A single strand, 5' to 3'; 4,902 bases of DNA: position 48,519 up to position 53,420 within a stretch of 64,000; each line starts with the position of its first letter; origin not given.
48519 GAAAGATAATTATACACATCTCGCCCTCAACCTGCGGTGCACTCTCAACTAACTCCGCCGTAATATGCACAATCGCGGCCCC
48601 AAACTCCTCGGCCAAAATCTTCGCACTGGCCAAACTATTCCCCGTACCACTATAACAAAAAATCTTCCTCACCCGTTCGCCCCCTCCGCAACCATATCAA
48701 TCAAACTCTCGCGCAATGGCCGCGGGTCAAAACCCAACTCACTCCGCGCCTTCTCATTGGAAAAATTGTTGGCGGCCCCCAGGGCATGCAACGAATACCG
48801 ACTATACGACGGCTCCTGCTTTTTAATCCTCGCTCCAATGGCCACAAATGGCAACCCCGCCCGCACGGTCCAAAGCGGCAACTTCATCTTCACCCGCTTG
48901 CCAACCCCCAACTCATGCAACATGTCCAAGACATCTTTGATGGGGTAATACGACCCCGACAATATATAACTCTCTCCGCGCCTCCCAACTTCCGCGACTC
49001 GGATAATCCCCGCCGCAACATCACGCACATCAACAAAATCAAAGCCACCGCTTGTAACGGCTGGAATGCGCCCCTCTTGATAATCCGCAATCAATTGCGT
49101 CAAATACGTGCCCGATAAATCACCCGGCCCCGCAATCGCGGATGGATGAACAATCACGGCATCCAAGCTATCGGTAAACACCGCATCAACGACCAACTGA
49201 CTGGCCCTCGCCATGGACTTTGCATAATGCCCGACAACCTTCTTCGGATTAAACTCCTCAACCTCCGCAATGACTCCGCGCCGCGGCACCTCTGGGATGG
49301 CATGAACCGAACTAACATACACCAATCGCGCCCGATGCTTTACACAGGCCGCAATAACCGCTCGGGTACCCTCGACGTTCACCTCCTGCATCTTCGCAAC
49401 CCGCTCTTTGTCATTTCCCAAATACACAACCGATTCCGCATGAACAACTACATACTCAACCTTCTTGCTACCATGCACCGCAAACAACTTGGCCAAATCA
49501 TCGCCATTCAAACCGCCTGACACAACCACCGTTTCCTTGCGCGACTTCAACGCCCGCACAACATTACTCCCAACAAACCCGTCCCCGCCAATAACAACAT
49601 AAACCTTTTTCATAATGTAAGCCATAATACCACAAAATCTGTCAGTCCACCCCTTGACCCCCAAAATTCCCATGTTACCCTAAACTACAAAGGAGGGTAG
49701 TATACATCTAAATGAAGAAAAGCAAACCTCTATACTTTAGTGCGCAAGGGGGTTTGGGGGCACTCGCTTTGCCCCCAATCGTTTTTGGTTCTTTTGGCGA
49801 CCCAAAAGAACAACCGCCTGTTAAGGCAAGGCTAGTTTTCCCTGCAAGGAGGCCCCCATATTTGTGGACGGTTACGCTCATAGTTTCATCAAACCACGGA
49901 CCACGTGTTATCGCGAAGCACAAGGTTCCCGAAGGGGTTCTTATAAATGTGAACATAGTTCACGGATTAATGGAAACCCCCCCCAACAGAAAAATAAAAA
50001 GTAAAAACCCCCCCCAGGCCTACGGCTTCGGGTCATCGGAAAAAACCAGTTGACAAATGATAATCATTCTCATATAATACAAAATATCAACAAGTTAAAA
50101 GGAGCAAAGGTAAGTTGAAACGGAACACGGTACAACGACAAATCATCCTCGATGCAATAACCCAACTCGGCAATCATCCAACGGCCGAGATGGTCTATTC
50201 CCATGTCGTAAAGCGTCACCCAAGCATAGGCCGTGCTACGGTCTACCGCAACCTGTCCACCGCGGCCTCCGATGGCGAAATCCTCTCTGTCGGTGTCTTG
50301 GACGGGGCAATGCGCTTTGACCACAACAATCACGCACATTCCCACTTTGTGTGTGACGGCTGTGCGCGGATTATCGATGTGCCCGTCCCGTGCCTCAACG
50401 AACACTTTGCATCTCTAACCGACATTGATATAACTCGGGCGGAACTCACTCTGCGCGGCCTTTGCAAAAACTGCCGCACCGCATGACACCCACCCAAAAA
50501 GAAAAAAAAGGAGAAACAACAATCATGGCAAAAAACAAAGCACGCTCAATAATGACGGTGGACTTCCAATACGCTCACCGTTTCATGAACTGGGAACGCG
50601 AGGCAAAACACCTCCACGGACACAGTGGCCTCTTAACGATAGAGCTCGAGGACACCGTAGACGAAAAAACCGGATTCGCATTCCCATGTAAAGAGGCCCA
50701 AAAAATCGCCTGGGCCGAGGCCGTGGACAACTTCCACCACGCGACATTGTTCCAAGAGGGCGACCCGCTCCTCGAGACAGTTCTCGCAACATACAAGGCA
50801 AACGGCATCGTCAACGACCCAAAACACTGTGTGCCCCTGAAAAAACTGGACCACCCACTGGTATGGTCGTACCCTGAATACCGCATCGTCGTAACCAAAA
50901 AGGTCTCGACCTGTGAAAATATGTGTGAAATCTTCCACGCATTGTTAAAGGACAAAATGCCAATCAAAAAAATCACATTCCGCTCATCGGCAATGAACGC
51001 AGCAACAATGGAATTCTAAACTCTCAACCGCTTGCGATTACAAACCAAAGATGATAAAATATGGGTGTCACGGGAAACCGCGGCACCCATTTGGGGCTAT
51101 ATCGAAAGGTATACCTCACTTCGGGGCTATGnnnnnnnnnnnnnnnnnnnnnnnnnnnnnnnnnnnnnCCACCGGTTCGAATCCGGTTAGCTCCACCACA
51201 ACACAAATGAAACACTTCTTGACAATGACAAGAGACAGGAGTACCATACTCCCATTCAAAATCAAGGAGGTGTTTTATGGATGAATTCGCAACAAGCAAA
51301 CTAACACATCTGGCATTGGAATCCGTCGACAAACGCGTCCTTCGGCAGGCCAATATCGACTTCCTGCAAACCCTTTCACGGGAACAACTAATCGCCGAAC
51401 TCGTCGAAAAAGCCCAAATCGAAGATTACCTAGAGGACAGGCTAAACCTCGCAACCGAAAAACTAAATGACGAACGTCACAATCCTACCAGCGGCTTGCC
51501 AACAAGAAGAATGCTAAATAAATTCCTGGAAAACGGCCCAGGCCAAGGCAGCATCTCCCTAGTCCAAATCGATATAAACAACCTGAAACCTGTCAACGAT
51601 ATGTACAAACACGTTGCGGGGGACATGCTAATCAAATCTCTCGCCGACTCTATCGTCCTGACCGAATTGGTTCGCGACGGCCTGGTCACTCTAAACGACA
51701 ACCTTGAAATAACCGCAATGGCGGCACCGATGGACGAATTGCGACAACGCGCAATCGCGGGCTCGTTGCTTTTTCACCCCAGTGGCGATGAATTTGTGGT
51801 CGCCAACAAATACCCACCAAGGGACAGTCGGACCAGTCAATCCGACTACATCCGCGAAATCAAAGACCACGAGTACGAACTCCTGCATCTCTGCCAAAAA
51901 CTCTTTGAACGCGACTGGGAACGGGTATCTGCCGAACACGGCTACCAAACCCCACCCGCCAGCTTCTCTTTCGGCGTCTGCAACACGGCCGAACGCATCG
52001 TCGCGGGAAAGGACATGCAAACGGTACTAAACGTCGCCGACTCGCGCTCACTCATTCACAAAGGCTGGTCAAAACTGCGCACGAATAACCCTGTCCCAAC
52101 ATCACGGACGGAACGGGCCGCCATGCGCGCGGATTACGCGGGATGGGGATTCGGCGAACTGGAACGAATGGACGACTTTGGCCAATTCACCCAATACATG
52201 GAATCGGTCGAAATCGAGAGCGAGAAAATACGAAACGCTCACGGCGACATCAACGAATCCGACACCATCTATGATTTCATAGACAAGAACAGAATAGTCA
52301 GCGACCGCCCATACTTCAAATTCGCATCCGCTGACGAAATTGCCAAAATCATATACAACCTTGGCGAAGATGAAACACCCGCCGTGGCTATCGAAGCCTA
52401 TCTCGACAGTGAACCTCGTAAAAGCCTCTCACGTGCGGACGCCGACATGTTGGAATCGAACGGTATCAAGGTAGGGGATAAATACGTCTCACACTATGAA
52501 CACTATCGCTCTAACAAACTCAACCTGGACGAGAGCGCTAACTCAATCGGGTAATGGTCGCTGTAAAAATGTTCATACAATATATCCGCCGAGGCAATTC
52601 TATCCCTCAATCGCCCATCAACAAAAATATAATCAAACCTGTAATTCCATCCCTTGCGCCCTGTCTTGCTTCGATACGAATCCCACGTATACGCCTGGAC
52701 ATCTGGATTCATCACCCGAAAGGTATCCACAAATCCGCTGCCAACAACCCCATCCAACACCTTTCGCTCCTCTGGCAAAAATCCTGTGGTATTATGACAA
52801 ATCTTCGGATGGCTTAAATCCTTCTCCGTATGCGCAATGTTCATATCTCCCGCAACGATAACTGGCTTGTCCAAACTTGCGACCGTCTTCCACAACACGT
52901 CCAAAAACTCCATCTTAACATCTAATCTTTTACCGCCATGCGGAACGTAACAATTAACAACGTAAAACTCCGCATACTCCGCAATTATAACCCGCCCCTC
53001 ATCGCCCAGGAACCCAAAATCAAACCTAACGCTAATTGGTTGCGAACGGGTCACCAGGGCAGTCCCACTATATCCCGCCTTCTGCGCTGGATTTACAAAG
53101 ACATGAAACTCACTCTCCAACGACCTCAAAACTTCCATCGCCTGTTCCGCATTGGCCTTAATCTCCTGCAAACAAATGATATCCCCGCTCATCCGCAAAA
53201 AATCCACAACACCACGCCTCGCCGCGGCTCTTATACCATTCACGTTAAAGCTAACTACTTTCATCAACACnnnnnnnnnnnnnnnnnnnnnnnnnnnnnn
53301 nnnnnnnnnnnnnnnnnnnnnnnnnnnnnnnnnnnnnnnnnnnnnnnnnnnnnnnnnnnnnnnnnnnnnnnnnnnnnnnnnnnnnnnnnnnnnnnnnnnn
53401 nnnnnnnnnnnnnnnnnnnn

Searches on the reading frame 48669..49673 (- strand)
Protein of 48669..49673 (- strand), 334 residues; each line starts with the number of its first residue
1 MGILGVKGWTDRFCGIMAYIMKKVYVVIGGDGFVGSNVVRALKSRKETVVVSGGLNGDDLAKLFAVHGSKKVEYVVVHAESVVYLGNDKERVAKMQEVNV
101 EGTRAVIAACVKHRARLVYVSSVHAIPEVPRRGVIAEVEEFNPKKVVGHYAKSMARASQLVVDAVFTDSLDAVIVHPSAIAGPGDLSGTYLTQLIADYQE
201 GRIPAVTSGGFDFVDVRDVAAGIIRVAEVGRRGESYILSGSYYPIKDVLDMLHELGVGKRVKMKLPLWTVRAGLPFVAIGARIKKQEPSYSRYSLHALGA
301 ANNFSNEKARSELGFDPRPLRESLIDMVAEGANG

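Call 81: search_protein_families(library=pfam, proteins=[window:48669-49673:-], max_evalue=0.0001)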
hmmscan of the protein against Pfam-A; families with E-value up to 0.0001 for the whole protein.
window:48669-49673:- (334 aa): 6 families
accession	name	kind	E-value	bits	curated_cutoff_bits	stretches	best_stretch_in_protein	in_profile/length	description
PF01370.27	Epimerase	-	9.9e-22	78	20.9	1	26-236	2-237/240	NAD dependent epimerase/dehydratase family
PF01073.25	3Beta_HSD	-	1.1e-13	51.3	22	1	26-192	1-193/280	3-beta hydroxysteroid dehydrogenase/isomerase family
PF04321.23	RmlD_sub_bind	-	6.2e-08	32.5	27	1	26-161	4-136/287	RmlD substrate binding domain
PF07993.18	NAD_binding_4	-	2.7e-07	30.5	20.1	1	89-216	102-251/258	Male sterility protein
PF13460.12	NAD_binding_10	-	4.7e-05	23.8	27.2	0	29-182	1-148/184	NAD(P)H-binding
PF16363.11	GDP_Man_Dehyd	-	4.9e-05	23.4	27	0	94-324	97-328/332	GDP-mannose 4,6 dehydratase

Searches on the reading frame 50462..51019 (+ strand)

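Call 81: search_protein_families(library=pfam, proteins=[window:50462-51019:+], max_evalue=0.0001)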
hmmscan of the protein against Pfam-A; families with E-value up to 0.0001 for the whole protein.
window:50462-51019:+ (185 aa): 1 family
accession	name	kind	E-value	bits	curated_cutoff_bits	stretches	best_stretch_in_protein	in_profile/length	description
PF01242.24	PTPS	-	1.5e-13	51.2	22.4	1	33-170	6-105/121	6-pyruvoyl tetrahydropterin synthase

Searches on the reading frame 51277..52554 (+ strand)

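Call 56: search_protein_families(library=pfam, proteins=[window:51277-52554:+], max_evalue=0.00001)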
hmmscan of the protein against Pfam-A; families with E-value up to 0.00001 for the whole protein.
window:51277-52554:+ (425 aa): 1 family
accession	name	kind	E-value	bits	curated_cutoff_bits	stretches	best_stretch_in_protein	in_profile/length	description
PF00990.26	GGDEF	-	7.2e-06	26.3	23.8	0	70-126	5-66/161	Diguanylate cyclase, GGDEF domain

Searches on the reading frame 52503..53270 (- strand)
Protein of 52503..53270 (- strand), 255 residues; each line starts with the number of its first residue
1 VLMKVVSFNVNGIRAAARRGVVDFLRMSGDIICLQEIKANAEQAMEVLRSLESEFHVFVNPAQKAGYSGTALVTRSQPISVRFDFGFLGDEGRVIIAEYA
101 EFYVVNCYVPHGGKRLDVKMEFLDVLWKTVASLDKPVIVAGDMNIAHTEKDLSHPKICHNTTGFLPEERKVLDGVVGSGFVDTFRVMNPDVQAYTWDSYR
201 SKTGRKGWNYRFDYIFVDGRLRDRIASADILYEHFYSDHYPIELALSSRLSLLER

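Call 81: search_protein_families(library=pfam, proteins=[window:52503-53270:-], max_evalue=0.0001)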
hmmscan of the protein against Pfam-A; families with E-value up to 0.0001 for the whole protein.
window:52503-53270:- (255 aa): 1 family
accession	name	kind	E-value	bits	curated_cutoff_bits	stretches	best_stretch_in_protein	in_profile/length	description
PF03372.29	Exo_endo_phos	-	8.9e-25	88.1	24.5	1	6-239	1-225/225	Endonuclease/Exonuclease/phosphatase family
